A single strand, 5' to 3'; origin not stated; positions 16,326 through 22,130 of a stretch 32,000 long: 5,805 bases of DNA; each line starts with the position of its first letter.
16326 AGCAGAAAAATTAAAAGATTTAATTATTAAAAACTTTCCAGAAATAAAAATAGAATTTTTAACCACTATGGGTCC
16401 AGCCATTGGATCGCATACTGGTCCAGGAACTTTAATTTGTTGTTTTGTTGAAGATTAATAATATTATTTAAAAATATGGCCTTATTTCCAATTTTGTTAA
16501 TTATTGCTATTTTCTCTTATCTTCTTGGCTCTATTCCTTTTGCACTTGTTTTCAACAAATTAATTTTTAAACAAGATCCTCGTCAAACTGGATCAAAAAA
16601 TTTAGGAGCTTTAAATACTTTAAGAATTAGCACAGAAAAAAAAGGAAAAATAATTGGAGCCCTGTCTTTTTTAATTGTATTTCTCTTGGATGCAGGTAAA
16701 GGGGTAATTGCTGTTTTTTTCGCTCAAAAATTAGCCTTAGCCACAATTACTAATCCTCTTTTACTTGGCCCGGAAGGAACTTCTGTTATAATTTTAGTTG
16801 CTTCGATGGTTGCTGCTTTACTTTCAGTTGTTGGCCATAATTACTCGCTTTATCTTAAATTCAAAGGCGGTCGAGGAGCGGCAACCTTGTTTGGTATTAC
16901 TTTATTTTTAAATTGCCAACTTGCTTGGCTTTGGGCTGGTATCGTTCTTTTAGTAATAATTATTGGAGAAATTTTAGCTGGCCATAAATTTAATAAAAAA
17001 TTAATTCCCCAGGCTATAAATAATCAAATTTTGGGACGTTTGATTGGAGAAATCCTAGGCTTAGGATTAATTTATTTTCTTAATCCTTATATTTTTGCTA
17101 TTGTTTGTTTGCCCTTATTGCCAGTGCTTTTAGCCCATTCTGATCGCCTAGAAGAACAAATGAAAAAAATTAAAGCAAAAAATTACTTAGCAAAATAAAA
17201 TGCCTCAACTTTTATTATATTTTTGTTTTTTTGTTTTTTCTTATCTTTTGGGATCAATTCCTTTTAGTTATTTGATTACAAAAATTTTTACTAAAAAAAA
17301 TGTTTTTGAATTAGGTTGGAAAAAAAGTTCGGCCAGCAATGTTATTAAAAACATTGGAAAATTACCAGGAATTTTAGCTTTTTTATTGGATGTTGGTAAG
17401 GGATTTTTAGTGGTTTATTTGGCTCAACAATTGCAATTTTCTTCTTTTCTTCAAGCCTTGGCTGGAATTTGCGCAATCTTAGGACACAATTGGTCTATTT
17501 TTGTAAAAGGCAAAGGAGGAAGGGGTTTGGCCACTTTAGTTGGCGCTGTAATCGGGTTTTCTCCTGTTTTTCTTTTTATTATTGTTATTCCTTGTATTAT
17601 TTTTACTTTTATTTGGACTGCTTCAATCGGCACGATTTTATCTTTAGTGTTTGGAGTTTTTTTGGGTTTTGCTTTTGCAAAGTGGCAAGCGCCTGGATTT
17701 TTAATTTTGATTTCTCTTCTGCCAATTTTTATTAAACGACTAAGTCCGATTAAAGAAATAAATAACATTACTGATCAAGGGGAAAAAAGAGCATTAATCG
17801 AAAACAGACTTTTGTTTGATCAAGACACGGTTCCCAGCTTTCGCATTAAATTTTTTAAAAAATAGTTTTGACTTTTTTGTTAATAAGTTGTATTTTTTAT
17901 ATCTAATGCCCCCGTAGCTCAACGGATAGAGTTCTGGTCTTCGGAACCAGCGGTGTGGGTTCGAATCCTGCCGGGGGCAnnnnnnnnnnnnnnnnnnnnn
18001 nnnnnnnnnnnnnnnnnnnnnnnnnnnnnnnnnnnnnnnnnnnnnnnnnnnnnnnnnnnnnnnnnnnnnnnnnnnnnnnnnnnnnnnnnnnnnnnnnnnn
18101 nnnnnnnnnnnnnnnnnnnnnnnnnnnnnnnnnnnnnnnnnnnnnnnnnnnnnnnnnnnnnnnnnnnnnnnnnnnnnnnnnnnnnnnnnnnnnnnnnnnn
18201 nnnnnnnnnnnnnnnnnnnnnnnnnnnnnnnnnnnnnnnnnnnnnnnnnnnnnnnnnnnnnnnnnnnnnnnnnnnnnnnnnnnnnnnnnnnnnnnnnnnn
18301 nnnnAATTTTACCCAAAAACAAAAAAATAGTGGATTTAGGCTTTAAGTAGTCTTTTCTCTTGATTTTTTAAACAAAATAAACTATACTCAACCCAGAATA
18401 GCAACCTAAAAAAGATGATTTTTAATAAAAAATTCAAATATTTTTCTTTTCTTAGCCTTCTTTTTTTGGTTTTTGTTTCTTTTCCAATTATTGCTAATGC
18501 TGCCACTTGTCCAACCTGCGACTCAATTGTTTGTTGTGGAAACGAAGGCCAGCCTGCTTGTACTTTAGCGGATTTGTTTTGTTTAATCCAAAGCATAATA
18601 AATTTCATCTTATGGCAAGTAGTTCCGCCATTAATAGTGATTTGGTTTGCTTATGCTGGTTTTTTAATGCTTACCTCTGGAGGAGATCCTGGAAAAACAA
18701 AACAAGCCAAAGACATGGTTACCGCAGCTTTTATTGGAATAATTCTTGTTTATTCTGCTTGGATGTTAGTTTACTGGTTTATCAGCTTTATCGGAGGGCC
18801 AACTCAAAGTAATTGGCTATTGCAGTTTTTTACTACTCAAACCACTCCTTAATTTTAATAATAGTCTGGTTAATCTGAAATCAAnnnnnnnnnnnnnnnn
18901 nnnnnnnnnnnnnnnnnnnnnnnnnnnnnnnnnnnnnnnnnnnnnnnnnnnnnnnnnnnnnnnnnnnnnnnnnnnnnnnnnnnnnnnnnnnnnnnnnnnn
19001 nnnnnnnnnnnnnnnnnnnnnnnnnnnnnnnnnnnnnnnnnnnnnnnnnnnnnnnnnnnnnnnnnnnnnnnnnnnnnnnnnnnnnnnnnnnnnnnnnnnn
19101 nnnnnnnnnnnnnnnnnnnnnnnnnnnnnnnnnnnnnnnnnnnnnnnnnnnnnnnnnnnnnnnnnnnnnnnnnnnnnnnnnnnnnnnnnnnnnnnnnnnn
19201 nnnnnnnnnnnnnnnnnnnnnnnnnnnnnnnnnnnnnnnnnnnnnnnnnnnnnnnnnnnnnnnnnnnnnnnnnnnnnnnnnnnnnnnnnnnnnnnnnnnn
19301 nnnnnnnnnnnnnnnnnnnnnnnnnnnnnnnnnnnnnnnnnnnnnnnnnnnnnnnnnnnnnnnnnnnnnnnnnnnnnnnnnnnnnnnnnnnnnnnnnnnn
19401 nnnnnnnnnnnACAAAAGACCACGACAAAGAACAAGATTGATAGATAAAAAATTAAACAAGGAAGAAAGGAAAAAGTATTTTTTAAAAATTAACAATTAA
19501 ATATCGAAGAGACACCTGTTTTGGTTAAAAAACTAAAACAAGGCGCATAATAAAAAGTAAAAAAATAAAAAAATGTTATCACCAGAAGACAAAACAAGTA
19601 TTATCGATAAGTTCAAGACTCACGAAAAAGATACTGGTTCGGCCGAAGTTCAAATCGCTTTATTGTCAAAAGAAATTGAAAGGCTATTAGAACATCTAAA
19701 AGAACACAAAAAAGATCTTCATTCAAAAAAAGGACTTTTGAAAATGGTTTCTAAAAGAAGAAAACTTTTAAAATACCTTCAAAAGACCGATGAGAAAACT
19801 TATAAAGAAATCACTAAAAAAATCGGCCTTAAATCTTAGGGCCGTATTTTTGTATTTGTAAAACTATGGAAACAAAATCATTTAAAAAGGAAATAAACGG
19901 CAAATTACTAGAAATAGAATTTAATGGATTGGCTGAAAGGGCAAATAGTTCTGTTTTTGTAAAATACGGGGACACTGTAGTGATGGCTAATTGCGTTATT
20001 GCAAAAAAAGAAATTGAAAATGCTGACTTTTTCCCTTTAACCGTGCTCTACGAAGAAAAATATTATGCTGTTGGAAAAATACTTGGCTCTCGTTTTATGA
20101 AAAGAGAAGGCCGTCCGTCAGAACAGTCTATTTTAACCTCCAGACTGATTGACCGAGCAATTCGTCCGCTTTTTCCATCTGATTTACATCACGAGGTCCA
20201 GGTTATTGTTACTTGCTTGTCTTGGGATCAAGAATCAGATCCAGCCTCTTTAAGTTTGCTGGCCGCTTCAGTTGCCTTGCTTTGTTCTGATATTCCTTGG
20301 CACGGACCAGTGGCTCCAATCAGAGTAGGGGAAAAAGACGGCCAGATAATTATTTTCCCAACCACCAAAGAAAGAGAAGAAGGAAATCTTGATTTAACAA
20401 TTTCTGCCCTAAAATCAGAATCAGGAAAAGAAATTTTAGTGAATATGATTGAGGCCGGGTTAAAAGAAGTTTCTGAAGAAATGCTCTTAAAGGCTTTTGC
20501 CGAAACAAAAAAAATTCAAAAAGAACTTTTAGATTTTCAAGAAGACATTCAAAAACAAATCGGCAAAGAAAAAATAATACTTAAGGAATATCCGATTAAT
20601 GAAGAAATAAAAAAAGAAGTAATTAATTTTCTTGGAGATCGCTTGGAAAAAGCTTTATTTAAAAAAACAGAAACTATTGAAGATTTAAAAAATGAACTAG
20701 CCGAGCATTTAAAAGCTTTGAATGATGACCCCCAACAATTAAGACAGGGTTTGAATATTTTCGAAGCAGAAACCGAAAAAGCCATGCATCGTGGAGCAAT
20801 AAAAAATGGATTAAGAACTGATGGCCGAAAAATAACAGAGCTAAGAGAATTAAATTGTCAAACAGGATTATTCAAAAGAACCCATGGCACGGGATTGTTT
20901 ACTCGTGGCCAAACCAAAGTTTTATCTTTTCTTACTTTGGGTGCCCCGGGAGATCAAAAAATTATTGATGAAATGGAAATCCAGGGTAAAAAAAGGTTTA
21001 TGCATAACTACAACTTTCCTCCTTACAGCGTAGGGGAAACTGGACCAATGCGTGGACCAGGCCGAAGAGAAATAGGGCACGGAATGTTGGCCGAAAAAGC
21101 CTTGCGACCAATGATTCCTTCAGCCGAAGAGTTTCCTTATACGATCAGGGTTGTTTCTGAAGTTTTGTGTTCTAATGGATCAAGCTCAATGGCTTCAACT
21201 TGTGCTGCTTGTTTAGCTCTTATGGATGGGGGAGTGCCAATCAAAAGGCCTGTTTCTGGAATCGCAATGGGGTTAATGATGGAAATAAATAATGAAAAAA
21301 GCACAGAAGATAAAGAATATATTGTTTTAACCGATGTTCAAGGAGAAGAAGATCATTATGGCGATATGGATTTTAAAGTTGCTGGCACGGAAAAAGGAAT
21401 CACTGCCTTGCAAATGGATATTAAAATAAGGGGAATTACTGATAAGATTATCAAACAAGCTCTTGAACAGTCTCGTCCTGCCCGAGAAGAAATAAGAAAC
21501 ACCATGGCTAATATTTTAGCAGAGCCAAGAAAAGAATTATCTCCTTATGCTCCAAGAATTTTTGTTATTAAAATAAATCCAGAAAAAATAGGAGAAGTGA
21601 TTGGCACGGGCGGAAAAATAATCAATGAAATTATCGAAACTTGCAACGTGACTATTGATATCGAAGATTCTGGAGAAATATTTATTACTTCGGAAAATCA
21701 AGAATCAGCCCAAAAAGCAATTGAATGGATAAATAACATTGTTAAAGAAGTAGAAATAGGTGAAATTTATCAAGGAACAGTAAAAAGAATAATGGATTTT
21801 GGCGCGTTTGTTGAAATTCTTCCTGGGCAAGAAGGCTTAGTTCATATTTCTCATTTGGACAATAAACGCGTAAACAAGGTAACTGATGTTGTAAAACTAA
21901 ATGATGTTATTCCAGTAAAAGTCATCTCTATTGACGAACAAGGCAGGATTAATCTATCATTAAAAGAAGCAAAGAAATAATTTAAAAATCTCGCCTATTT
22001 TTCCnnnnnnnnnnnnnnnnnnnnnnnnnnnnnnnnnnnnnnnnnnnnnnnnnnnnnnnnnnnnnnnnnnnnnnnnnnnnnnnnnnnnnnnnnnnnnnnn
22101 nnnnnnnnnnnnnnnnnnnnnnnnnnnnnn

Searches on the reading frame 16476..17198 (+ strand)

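Call 9: search_protein_families(library=pfam, proteins=[window:16476-17198:+])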
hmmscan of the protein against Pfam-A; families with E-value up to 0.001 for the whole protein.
window:16476-17198:+ (240 aa): 1 family
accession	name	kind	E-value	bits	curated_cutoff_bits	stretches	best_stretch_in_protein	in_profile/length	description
PF02660.20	G3P_acyltransf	-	4e-28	99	24.1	1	14-166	2-121/164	Glycerol-3-phosphate acyltransferase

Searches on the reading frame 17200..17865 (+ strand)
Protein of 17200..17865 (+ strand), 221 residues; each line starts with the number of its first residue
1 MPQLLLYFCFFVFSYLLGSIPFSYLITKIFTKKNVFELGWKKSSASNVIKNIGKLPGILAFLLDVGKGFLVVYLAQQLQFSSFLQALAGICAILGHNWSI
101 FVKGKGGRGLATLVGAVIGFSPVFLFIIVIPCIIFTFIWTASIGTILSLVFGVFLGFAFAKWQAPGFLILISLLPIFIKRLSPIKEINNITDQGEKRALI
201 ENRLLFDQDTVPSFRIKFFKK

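Call 9: search_protein_families(library=pfam, proteins=[window:17200-17865:+])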
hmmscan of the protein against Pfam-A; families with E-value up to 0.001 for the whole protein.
window:17200-17865:+ (221 aa): 1 family
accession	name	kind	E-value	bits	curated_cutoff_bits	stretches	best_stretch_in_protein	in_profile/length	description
PF02660.20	G3P_acyltransf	-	2.8e-33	115.8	24.1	1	14-176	2-154/164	Glycerol-3-phosphate acyltransferase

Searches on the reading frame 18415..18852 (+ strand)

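Call 9: search_protein_families(library=pfam, proteins=[window:18415-18852:+])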
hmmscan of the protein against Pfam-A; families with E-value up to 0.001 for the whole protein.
window:18415-18852:+ (145 aa): 2 families
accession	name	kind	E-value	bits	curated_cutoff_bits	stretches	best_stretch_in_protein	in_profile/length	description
PF18895.5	T4SS_pilin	-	3.9e-11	43.3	26.6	1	58-122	9-71/71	Type IV secretion system pilin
PF04956.18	TrbC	-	0.00052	20.6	27.9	0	4-122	7-98/98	TrbC/VIRB2 pilin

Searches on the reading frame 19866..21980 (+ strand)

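Call 9: search_protein_families(library=pfam, proteins=[window:19866-21980:+])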
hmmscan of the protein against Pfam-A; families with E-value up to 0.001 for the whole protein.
window:19866-21980:+ (704 aa): 4 families
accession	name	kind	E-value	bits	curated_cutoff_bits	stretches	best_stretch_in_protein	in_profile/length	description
PF01138.27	RNase_PH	-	6e-58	195.3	25.5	2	15-144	5-130/130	3' exoribonuclease family, domain 1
PF00575.29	S1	-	8.5e-20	71.4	22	1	629-700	2-74/74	S1 RNA binding domain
PF03725.20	RNase_PH_C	-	4.3e-12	46.3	20.8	2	462-536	2-64/67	3' exoribonuclease family, domain 2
PF00013.35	KH_1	-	1.7e-11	44.1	21.5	1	567-623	3-65/66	KH domain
